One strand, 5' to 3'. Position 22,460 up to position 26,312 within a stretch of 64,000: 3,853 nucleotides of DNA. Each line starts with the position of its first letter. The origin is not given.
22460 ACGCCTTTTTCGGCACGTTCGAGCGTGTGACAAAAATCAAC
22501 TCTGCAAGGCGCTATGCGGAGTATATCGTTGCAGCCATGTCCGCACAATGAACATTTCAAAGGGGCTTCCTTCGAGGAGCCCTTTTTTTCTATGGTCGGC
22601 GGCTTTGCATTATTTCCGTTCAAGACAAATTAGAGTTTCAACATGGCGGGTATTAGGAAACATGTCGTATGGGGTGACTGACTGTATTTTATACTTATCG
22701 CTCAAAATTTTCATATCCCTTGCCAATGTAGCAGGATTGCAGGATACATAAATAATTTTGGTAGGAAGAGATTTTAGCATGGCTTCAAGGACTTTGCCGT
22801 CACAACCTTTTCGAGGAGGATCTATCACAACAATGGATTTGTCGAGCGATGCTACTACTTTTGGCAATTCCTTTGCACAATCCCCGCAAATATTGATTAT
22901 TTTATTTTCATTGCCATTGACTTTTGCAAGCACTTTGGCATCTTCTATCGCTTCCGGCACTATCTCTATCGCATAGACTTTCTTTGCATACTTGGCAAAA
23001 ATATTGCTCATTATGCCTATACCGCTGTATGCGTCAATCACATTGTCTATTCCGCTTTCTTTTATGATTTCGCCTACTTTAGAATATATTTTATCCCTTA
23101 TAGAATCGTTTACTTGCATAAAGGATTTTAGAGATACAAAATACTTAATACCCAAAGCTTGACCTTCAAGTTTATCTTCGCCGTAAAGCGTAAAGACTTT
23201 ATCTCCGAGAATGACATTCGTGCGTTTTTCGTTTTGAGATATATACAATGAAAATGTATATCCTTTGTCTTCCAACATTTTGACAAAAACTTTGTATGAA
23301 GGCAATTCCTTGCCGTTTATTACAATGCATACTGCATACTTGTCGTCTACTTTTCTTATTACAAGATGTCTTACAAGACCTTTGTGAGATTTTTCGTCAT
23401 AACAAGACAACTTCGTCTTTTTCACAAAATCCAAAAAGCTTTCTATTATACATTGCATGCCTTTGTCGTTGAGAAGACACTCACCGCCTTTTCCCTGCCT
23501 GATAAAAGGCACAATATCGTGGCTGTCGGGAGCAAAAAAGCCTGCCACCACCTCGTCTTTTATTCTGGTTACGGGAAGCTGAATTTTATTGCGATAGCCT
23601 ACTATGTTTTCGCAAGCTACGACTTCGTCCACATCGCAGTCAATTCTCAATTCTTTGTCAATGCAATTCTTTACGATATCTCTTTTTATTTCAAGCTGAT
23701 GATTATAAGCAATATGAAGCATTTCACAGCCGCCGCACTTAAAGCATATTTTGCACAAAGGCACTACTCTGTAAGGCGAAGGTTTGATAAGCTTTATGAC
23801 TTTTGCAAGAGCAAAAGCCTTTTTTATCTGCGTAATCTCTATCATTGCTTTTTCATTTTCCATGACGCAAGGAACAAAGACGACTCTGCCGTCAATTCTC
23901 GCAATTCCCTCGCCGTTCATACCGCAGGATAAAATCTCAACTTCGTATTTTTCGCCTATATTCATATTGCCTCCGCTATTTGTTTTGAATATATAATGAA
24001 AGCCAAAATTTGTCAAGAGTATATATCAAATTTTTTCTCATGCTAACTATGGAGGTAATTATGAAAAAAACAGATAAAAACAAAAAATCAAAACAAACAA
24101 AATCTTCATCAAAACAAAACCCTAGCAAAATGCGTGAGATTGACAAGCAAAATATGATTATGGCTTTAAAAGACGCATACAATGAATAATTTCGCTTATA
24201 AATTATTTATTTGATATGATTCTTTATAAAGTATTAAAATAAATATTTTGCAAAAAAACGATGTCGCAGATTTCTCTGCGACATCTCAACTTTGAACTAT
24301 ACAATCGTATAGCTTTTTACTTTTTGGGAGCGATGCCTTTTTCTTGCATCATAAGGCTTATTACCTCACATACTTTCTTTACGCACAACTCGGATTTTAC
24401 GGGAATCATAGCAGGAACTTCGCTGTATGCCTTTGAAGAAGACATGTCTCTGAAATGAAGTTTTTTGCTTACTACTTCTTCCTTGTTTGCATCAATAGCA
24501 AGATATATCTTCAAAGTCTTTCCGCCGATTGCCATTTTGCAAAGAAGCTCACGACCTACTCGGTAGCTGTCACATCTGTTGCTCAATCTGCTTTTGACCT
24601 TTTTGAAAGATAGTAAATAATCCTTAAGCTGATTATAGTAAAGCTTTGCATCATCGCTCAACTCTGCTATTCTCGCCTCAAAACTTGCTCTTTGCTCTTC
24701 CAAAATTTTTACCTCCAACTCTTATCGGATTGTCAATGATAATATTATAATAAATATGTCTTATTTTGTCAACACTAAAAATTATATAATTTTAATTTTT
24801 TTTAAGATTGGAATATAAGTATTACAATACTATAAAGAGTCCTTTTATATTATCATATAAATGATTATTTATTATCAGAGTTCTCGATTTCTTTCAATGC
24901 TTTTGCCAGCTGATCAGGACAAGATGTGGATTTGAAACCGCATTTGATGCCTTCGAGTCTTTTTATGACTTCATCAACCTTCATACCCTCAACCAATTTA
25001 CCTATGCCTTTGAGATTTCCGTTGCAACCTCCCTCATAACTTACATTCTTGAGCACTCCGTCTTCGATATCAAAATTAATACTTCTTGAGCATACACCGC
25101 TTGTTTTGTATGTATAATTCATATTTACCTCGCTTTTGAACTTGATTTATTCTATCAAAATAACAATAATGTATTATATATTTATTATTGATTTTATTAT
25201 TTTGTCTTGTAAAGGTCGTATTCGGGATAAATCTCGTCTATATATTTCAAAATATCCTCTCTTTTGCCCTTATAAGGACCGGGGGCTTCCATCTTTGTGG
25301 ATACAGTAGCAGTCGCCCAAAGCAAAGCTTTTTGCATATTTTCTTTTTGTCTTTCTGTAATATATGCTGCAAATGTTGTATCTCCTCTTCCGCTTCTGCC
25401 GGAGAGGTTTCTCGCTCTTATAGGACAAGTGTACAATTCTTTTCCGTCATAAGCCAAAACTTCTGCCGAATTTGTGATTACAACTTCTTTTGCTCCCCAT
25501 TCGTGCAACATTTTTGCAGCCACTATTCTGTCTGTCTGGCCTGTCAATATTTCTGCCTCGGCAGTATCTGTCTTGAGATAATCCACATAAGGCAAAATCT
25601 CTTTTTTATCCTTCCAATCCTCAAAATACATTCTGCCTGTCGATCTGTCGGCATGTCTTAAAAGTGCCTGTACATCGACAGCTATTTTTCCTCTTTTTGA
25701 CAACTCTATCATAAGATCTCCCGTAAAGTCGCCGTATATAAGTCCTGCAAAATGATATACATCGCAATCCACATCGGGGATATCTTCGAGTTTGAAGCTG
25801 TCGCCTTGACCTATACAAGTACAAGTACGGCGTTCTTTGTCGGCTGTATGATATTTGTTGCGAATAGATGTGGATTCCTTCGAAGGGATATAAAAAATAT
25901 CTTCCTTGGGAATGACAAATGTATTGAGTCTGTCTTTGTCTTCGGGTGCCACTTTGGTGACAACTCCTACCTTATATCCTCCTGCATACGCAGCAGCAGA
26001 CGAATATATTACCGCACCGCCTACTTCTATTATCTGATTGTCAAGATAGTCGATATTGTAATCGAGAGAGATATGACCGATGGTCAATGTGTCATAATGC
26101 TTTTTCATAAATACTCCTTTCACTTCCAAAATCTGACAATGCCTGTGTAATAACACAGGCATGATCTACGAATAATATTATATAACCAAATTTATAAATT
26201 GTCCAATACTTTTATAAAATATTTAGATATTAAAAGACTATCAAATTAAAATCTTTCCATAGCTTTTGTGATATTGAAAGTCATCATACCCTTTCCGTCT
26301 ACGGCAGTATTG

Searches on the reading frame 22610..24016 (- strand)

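Call 50: search_protein_families(library=pfam, proteins=[window:22610-24016:-], max_evalue=0.001)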
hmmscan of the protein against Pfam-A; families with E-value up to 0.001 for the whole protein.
window:22610-24016:- (468 aa): 5 families
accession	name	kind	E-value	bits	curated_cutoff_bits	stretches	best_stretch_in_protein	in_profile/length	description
PF05958.17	tRNA_U5-meth_tr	-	1.2e-21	77.6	23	1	280-468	160-357/357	tRNA (Uracil-5-)-methyltransferase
PF01938.26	TRAM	-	3.2e-10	40.2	21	1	20-74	4-61/61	TRAM domain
PF09445.16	Methyltransf_15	-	2.4e-08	34.2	22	1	325-406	3-85/165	RNA cap guanine-N2 methyltransferase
PF02475.24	TRM5-TYW2_MTfase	-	1.8e-07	31.7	28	1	315-383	31-99/164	TRM5/TYW2 methyltransferase domain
PF00398.26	RrnaAD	-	0.00036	20.2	24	1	323-355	31-63/263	Ribosomal RNA adenine dimethylase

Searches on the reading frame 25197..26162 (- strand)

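Call 50: search_protein_families(library=pfam, proteins=[window:25197-26162:-], max_evalue=0.001)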
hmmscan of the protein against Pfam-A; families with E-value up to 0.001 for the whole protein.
window:25197-26162:- (321 aa): 1 family
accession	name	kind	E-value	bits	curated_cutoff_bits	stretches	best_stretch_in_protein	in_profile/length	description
PF00294.29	PfkB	-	1.8e-08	34.5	25.8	1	182-296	169-295/302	pfkB family carbohydrate kinase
